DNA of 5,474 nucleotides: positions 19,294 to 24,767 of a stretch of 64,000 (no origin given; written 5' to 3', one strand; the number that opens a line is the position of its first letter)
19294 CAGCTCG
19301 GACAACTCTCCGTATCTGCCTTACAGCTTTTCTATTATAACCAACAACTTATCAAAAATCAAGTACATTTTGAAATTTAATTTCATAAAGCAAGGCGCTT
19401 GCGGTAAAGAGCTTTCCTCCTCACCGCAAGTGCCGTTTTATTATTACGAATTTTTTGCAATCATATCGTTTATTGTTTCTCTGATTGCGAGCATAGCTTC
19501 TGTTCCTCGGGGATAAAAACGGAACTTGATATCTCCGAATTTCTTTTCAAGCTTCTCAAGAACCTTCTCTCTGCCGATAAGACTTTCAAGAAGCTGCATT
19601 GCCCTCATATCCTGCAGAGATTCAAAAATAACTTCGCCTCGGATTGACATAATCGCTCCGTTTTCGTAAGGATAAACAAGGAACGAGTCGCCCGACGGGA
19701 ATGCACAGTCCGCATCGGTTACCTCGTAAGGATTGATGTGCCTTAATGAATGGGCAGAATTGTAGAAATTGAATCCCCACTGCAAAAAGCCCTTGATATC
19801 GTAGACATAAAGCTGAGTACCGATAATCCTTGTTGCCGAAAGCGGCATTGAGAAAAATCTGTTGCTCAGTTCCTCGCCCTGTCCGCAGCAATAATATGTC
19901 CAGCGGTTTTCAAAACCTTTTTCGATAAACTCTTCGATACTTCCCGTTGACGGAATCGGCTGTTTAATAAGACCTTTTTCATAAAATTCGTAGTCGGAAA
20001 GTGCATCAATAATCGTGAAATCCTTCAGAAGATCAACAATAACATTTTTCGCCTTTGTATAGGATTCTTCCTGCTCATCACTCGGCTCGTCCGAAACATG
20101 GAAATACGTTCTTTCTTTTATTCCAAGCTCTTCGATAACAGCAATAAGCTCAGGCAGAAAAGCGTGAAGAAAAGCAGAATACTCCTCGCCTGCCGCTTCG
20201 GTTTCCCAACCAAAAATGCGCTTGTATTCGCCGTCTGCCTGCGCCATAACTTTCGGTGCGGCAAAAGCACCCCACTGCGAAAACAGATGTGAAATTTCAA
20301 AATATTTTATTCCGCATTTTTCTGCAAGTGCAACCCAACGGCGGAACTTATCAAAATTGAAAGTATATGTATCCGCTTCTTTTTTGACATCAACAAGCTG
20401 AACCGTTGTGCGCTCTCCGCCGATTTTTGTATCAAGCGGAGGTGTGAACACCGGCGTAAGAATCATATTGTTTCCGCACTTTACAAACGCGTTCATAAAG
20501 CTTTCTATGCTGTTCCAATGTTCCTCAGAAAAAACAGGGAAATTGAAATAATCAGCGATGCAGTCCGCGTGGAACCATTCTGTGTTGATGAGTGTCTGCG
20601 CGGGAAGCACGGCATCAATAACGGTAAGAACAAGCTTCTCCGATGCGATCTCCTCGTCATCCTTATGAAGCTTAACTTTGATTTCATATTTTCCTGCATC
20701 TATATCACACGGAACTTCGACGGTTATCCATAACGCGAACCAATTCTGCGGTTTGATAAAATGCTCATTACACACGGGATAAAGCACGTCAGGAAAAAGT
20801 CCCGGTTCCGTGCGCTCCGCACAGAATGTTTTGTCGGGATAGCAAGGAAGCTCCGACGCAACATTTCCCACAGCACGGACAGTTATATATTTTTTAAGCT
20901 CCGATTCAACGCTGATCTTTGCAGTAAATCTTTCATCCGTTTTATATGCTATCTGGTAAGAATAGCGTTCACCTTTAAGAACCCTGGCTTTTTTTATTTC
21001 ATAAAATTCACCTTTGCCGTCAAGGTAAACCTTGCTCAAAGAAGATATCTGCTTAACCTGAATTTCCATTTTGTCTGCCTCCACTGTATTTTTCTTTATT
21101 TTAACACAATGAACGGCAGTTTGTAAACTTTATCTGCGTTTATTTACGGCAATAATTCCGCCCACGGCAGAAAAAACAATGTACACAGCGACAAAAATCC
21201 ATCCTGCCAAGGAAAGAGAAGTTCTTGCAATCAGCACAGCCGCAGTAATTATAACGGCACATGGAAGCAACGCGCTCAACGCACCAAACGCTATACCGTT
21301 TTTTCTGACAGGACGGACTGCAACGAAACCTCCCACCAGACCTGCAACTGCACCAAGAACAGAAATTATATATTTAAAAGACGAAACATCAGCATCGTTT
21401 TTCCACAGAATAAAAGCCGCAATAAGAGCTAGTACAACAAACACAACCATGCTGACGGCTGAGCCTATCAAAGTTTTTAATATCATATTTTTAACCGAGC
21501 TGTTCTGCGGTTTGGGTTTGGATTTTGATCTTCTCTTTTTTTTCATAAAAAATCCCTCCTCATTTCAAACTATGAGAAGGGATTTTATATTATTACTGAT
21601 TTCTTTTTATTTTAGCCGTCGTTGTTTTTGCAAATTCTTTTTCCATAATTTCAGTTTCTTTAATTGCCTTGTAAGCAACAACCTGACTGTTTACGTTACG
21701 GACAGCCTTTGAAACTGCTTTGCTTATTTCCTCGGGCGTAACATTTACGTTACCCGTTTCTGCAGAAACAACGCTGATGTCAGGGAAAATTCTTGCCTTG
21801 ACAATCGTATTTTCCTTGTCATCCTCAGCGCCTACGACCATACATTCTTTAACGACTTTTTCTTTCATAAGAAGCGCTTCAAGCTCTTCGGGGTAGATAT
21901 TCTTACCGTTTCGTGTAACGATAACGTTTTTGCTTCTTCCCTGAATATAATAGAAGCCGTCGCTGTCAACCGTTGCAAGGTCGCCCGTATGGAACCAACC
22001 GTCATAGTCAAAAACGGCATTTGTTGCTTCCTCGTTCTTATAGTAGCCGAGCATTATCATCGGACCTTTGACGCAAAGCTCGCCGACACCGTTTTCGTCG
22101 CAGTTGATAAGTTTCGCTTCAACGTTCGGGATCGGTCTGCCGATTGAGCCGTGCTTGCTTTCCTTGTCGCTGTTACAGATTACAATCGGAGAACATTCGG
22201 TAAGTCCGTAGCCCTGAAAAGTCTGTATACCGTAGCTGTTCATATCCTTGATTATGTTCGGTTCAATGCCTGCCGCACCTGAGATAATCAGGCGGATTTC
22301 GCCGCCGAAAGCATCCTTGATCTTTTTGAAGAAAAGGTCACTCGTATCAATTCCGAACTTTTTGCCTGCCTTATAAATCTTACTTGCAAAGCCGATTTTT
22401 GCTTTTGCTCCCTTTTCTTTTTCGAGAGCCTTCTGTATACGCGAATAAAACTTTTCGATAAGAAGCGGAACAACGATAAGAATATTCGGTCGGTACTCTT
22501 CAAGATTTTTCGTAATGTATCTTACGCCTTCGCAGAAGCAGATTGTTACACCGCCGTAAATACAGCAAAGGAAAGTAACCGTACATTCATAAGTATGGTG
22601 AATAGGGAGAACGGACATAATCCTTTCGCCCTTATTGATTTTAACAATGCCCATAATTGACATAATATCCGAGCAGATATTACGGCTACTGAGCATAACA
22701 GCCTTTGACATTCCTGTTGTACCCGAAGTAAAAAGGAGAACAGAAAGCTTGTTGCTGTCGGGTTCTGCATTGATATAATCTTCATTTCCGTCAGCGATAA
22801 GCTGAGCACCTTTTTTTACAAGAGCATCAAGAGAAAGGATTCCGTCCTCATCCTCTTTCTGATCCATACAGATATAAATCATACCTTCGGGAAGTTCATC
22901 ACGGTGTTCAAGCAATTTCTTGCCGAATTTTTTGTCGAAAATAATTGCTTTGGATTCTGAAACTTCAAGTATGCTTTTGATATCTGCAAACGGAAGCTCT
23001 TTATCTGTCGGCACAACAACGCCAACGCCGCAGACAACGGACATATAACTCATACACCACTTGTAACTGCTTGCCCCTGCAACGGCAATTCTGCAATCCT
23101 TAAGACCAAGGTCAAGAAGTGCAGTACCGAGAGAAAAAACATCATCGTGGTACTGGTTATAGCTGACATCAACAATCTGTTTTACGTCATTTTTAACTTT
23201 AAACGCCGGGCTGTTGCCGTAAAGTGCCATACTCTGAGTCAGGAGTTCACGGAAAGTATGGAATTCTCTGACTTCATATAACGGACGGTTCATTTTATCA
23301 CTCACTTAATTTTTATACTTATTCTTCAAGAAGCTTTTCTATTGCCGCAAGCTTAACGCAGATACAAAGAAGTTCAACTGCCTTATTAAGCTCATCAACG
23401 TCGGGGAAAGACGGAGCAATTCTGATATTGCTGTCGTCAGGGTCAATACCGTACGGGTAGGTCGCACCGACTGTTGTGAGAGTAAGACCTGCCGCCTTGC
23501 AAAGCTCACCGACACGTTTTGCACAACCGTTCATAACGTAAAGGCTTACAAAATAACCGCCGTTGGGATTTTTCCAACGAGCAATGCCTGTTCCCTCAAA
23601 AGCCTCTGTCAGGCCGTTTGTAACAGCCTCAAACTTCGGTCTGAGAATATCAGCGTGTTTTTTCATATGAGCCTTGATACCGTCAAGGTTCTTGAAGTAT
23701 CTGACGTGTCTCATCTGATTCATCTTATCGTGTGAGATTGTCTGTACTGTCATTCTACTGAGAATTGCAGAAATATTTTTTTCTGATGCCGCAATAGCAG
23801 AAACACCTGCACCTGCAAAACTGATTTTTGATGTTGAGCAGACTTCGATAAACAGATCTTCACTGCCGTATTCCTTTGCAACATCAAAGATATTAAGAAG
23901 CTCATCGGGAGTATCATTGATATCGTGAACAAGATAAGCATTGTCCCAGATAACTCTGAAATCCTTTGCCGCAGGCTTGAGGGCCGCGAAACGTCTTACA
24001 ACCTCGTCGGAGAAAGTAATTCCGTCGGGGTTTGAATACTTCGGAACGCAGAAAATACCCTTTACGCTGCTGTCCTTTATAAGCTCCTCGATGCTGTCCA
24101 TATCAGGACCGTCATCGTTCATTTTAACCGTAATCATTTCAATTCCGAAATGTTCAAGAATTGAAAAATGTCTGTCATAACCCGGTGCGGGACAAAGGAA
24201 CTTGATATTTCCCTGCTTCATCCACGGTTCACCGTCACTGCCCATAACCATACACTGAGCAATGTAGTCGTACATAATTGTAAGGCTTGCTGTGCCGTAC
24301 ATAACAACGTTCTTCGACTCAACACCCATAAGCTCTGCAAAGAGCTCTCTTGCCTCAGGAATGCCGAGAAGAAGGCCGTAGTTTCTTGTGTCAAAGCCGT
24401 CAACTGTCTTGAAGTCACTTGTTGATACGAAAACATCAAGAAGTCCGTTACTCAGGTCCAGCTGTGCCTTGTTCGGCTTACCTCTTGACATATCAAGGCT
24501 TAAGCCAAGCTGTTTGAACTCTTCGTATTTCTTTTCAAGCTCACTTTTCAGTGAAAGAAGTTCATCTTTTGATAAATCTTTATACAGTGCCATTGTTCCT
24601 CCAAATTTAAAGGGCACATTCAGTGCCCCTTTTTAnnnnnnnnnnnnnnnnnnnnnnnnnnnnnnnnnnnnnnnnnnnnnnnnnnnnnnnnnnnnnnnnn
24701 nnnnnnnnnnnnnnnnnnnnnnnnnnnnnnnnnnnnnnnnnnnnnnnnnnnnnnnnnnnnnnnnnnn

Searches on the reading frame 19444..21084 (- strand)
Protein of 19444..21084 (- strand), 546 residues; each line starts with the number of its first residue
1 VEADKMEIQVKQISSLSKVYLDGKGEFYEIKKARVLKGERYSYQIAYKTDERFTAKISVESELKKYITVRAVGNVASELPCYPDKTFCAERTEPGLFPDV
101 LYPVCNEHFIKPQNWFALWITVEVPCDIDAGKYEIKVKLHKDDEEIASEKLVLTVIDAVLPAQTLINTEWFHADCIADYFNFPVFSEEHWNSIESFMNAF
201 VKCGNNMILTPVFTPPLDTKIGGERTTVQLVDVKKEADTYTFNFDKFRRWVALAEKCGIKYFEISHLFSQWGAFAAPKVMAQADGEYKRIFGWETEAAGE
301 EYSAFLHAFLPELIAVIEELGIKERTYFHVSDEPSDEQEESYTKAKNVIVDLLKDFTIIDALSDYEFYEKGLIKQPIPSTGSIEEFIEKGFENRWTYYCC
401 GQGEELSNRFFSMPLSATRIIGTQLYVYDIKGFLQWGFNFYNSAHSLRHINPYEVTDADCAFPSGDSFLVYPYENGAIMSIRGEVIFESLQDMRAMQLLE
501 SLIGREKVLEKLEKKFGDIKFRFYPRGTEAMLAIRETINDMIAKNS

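Call 94: search_protein_families(library=pfam, proteins=[window:19444-21084:-], max_evalue=0.00001)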
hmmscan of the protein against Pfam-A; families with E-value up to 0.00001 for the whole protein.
window:19444-21084:- (546 aa): 1 family
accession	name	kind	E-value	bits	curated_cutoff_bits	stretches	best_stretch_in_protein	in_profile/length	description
PF13320.12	GH123_cat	-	1.7e-109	366.6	23.1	1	170-499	1-324/324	Glycoside hydrolase 123, catalytic domain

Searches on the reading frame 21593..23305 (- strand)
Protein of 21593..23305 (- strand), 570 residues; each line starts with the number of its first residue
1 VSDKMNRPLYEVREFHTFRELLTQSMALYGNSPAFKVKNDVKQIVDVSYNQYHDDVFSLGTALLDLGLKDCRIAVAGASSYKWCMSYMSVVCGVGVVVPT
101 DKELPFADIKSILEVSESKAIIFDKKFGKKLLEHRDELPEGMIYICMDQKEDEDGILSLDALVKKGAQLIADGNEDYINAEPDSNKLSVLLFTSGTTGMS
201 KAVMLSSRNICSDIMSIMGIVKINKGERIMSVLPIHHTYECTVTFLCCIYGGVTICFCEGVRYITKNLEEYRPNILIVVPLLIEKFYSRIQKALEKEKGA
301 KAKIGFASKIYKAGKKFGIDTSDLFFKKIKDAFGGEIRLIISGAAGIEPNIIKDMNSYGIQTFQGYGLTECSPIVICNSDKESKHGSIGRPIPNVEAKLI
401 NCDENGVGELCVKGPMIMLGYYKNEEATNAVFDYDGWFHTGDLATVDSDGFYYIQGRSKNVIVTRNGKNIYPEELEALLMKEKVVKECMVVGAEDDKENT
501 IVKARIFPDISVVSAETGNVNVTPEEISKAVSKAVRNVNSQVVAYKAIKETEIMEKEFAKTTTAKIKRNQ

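Call 94: search_protein_families(library=pfam, proteins=[window:21593-23305:-], max_evalue=0.00001)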
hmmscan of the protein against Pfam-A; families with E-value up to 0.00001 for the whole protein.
window:21593-23305:- (570 aa): 2 families
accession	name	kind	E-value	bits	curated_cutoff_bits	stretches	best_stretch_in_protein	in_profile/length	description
PF00501.34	AMP-binding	-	1.5e-63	215.3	29.9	1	29-422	8-384/384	AMP-binding enzyme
PF23562.2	AMP-binding_C_3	-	5.4e-07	30.5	20.8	1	460-569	2-106/124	AMP-binding enzyme C-terminal domain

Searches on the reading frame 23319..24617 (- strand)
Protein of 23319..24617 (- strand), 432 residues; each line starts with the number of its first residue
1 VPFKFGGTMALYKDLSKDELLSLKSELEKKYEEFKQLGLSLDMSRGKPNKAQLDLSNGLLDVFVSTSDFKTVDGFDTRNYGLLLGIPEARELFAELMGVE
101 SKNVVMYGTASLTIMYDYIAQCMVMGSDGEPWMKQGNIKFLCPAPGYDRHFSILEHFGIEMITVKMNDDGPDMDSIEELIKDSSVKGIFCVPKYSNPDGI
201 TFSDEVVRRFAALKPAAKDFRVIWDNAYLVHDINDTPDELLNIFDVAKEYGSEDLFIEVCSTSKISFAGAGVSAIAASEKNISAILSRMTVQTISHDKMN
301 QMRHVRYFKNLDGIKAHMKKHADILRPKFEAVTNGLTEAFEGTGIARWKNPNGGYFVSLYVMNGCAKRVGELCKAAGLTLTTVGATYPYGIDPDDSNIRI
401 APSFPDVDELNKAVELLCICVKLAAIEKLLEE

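Call 94: search_protein_families(library=pfam, proteins=[window:23319-24617:-], max_evalue=0.00001)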
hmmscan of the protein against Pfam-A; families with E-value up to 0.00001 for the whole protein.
window:23319-24617:- (432 aa): 2 families
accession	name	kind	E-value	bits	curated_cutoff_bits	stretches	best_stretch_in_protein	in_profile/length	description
PF12897.13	Asp_aminotransf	-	4.1e-155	517.1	27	1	15-430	1-418/421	Aspartate amino-transferase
PF00155.27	Aminotran_1_2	-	5.4e-13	49.3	19.7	1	75-360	33-310/361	Aminotransferase class I and II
